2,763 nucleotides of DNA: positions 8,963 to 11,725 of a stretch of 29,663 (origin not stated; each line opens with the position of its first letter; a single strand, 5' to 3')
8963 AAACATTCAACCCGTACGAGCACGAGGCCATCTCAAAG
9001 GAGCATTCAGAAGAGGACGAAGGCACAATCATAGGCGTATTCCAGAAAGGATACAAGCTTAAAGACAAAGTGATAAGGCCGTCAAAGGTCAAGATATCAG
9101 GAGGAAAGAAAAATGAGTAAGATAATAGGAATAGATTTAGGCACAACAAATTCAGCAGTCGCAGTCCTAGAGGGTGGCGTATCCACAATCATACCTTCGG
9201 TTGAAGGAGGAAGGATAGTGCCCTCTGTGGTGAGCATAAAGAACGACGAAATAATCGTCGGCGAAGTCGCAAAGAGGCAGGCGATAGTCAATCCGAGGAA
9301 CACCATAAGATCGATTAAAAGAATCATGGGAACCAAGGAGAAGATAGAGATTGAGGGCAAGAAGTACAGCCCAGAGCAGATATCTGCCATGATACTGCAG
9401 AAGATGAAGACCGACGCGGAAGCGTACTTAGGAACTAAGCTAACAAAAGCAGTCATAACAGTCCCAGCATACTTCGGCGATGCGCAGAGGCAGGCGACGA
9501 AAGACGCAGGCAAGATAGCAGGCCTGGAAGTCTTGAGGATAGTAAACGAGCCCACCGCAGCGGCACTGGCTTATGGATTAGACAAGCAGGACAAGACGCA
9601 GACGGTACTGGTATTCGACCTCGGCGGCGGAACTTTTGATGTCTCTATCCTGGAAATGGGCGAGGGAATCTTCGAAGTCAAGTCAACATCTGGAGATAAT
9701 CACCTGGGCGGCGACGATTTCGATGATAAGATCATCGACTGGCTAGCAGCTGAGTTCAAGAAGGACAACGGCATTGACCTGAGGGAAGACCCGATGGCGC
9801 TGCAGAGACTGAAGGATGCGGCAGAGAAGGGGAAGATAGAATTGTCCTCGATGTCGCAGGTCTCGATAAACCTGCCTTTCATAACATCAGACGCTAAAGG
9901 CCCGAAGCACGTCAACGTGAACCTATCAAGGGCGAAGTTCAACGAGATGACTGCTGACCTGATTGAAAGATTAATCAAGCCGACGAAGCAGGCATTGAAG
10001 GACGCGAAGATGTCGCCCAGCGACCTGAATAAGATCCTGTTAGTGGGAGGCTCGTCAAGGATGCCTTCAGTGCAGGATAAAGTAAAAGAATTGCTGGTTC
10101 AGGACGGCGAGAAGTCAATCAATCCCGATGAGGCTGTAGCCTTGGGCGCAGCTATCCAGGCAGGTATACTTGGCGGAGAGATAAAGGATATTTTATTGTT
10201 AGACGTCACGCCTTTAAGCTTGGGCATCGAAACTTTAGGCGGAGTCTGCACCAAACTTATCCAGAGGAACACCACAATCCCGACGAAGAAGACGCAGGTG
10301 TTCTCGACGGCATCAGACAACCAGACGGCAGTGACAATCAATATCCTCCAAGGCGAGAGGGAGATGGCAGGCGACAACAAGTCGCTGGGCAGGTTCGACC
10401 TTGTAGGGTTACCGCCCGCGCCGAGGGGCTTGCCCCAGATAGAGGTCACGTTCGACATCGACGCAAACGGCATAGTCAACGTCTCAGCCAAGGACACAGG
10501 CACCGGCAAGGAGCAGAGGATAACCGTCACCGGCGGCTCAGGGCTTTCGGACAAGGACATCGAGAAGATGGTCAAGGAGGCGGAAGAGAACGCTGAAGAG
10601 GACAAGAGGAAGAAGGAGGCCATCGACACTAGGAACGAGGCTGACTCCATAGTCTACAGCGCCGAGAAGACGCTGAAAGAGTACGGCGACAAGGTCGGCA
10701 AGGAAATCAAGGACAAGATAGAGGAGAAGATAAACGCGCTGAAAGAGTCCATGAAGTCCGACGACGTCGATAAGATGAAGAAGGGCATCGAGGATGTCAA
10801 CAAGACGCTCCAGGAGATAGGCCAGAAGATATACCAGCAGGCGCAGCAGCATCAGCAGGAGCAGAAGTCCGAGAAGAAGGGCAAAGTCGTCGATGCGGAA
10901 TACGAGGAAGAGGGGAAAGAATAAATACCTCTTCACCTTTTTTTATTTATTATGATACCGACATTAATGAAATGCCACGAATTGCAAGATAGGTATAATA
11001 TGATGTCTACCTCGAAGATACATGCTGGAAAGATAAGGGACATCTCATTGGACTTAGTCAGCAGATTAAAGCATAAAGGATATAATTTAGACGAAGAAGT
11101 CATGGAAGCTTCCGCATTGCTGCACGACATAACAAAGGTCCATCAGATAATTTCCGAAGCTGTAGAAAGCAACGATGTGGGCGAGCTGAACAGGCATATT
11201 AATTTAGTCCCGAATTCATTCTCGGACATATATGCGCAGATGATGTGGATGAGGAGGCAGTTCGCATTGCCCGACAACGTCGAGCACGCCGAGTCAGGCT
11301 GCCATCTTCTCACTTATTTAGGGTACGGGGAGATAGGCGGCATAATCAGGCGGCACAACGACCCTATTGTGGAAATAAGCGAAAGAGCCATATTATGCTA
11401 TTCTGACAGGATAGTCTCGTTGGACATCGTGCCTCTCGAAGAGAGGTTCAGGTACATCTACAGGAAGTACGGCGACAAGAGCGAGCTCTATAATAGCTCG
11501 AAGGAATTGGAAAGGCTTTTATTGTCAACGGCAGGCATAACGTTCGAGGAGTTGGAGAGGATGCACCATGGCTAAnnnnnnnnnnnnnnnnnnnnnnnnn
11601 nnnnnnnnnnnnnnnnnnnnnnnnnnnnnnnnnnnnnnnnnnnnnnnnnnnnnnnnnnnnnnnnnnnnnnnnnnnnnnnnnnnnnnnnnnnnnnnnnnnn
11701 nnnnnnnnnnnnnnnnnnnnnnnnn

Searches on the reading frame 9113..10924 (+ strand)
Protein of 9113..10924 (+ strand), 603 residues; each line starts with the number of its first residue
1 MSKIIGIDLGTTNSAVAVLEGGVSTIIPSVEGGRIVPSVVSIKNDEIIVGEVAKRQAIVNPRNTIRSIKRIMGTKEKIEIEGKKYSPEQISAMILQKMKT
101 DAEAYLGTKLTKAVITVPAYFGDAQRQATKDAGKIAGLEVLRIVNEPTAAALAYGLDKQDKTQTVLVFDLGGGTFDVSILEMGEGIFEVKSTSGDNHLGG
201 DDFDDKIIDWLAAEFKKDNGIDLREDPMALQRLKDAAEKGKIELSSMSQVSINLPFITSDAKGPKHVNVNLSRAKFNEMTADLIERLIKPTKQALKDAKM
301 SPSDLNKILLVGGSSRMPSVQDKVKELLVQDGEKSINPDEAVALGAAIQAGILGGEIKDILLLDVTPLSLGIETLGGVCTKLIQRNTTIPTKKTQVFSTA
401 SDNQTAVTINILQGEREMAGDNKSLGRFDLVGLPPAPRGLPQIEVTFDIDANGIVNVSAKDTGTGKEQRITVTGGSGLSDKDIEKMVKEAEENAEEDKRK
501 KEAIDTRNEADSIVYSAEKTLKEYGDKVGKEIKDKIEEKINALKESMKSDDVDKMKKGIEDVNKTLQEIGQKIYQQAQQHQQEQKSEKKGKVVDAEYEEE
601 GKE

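Call 3: search_protein_families(library=pfam, proteins=[window:9113-10924:+])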
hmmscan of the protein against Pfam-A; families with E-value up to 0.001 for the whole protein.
window:9113-10924:+ (603 aa): 2 families
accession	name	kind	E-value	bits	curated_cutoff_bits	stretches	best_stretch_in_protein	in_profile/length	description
PF00012.26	HSP70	-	1.5e-245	816.5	20.6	1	4-575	1-599/599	Hsp70 protein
PF06723.19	MreB_Mbl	-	5.2e-18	65.4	27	1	3-348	2-317/327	MreB/Mbl protein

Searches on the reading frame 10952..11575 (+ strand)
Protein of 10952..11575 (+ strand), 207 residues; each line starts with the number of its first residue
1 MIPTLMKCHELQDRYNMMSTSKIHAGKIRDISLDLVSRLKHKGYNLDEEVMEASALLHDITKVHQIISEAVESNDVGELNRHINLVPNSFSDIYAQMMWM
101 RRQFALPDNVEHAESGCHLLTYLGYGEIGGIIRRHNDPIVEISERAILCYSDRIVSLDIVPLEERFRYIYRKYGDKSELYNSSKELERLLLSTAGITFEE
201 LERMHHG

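Call 3: search_protein_families(library=pfam, proteins=[window:10952-11575:+])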
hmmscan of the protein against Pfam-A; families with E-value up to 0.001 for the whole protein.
window:10952-11575:+ (207 aa): 1 family
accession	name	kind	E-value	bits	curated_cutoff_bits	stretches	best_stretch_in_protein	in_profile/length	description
PF01966.28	HD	-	0.00015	22.5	22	0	40-146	20-104/116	HD domain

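Call 36: search_protein_families(library=ncbifam, proteins=[window:10952-11575:+], max_evalue=0.1)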
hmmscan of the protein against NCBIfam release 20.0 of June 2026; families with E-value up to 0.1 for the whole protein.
window:10952-11575:+ (207 aa): 5 families
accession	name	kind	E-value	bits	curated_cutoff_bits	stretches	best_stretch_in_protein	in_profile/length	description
NF045665.1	NTPtran_DVU1551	equivalog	2.3e-18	66.4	315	2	2-64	198-261/359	DVU_1551 family NTP transferase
TIGR00295.1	TIGR00295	hypoth_equivalog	1.8e-05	24.6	172.35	1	15-73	8-67/164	TIGR00295 family protein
TIGR00277.1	HDIG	domain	0.0035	17.2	27.6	1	43-67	22-46/84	HDIG domain-containing metalloprotein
NF009343.0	PRK12703.1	equivalog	0.042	12.7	434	0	2-75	169-238/339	tRNA (cytidine(56)-2'-O)-methyltransferase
NF011519.0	PRK14958.1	equivalog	0.09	11.4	912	0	24-96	256-327/509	DNA polymerase III subunits gamma and tau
